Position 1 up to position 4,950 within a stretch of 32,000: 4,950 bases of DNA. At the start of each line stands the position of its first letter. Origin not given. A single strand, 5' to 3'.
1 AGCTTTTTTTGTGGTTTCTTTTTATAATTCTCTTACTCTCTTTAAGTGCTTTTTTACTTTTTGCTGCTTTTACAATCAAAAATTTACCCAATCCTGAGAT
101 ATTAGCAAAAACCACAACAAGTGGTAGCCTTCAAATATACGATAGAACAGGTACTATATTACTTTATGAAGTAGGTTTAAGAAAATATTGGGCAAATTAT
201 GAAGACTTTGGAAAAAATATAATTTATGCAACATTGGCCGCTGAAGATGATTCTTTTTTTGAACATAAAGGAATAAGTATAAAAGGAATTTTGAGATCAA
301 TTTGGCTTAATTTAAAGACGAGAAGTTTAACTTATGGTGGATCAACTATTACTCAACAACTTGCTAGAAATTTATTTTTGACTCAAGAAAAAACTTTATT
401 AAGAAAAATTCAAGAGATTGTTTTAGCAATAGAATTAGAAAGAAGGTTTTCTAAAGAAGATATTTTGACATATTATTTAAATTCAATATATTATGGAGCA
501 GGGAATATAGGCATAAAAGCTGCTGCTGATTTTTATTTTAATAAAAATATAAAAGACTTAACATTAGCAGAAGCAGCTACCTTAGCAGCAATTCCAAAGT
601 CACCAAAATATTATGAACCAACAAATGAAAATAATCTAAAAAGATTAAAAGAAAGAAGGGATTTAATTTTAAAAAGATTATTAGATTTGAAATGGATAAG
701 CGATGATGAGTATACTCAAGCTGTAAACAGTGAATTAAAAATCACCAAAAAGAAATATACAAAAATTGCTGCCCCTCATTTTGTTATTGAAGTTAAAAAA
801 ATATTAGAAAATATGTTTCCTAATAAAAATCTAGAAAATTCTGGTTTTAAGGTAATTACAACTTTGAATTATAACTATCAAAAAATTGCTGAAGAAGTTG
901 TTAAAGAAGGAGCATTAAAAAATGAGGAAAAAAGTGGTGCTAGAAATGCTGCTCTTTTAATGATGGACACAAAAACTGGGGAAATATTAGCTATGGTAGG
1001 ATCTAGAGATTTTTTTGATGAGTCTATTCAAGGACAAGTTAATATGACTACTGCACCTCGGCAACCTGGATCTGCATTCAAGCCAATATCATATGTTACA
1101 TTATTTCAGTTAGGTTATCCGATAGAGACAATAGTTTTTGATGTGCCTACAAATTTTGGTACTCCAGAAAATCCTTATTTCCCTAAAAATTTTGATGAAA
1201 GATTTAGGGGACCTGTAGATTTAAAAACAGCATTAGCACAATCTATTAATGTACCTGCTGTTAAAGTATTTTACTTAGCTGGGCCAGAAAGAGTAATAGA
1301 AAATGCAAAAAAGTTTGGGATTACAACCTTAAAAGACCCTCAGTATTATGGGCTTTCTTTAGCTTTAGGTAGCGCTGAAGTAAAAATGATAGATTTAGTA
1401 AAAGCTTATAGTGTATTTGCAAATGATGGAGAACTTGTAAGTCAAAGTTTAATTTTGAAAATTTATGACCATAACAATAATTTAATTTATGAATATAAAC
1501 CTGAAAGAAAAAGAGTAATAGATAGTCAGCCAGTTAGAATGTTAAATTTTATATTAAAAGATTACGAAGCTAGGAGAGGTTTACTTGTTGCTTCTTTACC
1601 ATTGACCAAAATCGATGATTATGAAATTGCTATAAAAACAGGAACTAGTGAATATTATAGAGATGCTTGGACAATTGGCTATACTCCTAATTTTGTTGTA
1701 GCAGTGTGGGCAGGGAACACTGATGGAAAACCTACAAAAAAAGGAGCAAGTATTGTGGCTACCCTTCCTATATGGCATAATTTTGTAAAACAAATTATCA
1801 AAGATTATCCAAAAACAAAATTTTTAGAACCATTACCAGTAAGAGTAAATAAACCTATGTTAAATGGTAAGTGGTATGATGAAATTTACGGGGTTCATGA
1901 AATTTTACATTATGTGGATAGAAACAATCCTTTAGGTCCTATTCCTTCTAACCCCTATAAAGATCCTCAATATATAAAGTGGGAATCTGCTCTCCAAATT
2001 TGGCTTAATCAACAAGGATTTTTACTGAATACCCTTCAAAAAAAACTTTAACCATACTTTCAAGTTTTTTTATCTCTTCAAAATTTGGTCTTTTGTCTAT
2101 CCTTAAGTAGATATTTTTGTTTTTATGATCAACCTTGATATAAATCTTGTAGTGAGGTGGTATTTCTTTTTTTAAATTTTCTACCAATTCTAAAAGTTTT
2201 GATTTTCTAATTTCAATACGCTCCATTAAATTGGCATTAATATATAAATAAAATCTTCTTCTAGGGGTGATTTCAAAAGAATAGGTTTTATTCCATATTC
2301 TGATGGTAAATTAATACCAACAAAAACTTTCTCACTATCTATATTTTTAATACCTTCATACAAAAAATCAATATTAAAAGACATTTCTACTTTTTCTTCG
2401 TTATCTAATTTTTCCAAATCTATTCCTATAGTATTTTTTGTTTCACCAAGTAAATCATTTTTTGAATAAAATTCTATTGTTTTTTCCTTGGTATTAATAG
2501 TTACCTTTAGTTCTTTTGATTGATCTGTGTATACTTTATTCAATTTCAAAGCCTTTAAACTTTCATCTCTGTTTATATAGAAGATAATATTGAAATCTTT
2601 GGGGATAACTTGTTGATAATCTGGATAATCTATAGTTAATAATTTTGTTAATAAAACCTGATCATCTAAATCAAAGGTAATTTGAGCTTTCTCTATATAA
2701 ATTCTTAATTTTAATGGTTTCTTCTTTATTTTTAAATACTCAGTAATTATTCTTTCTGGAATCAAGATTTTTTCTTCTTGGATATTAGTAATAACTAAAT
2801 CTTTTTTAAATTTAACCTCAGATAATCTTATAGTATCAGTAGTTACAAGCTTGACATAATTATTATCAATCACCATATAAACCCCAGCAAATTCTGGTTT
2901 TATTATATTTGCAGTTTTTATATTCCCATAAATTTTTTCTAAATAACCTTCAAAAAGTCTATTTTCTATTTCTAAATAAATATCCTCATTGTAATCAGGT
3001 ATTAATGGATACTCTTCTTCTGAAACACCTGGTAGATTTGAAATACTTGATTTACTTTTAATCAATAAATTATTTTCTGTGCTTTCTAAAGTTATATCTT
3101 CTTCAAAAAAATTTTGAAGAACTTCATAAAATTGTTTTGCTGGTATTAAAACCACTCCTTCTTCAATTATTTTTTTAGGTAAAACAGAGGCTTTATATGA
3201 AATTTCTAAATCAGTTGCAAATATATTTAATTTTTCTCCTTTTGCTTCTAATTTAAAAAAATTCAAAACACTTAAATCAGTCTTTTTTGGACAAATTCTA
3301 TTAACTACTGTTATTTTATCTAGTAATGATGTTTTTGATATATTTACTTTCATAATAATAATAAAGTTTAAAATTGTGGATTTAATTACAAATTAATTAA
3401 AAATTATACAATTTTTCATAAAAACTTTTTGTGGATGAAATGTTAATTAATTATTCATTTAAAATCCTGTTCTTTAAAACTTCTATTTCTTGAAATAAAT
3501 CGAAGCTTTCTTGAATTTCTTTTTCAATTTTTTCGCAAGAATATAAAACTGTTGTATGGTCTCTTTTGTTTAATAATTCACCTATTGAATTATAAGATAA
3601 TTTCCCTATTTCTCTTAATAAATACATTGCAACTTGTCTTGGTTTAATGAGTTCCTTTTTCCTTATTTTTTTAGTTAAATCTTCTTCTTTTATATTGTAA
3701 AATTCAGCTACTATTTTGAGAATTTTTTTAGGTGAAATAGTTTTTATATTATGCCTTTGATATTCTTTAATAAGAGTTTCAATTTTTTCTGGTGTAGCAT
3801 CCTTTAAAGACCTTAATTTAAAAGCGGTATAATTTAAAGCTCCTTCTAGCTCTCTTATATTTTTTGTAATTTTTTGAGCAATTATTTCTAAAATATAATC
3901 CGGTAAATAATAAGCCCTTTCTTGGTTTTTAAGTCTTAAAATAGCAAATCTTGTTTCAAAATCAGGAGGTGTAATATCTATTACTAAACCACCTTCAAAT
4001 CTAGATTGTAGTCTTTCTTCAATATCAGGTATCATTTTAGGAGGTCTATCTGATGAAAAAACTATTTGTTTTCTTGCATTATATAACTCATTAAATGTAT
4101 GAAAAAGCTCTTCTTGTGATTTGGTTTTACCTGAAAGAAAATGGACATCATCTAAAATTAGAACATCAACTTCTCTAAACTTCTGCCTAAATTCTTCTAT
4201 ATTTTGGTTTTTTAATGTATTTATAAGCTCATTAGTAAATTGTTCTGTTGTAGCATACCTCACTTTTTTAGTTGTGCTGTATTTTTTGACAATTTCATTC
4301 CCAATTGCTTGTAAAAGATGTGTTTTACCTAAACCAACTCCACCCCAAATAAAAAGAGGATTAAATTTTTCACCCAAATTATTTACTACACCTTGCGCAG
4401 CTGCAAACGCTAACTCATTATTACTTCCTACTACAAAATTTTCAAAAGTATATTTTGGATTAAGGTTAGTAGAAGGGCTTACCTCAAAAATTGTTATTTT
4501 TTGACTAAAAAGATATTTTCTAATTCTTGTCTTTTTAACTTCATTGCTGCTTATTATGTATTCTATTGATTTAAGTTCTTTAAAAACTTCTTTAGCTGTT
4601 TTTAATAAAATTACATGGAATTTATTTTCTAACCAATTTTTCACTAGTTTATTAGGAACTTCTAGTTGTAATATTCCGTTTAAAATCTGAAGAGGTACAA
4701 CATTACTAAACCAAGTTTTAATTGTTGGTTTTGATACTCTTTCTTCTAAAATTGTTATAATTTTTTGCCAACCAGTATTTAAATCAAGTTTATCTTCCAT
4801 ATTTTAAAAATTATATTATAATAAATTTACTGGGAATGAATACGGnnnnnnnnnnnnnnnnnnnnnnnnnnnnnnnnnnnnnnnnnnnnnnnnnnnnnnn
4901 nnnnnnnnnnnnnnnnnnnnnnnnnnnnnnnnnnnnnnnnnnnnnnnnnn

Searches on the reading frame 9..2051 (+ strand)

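Call 7: search_protein_families(library=pfam, proteins=[window:9-2051:+], max_evalue=0.01)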
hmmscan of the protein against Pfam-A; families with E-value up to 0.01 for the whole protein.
window:9-2051:+ (680 aa): 2 families
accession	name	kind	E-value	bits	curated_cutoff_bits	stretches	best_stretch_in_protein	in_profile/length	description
PF00912.28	Transgly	-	1e-59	201.4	27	1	58-224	13-177/178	Transglycosylase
PF00905.27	Transpeptidase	-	4e-28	98.9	22.1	1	316-579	3-286/299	Penicillin binding protein transpeptidase domain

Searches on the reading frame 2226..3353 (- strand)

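Call 7: search_protein_families(library=pfam, proteins=[window:2226-3353:-], max_evalue=0.01)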
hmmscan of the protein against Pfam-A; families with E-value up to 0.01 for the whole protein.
window:2226-3353:- (375 aa): 4 families
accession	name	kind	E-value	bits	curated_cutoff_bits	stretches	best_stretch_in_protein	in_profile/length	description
PF00712.24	DNA_pol3_beta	-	9.1e-22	77.9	24.4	1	1-119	1-120/120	DNA polymerase III beta subunit, N-terminal domain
PF02767.21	DNA_pol3_beta_2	-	1.1e-14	55.2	27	1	151-245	23-116/116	DNA polymerase III beta subunit, central domain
PF02768.20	DNA_pol3_beta_3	-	2.6e-14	53.5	27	1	248-375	2-120/121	DNA polymerase III beta subunit, C-terminal domain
PF10974.15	DUF2804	-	0.0018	17.9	26.9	0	150-220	50-120/339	Domain of unknown function (DUF2804)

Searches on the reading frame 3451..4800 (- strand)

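Call 7: search_protein_families(library=pfam, proteins=[window:3451-4800:-], max_evalue=0.01)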
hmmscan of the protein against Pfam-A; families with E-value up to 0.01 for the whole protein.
window:3451-4800:- (449 aa): 10 families
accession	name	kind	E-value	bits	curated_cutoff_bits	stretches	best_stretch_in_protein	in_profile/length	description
PF00308.24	Bac_DnaA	-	1.8e-67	227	23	1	113-275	1-162/162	Bacterial DnaA ATPAse domain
PF08299.17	Bac_DnaA_C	-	1.4e-26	92.8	31.5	1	358-425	2-69/69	Bacterial dnaA protein helix-turn-helix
PF11638.13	DnaA_N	-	6.2e-12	45.5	24.6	1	9-69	2-63/65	DnaA N-terminal domain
PF01695.23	IstB_IS21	-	6.9e-11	42.5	24.1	1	149-249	95-192/238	IstB-like ATP binding protein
PF00004.35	AAA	-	1.8e-06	28.8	21.2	1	150-269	2-128/131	ATPase family associated with various cellular activities (AAA)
PF13401.12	AAA_22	-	3.2e-05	24.7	27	1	149-246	8-116/130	AAA domain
PF13173.12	AAA_14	-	4.8e-05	23.8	27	1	147-281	3-125/129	AAA domain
PF13191.12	AAA_16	-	0.0014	19.6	32.6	1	147-240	25-124/167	AAA ATPase domain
PF03969.22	AFG1_ATPase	-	0.0015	18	27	0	148-168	63-83/361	AFG1-like ATPase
PF00270.35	DEAD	-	0.0077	16.4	26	1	169-250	87-157/167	DEAD/DEAH box helicase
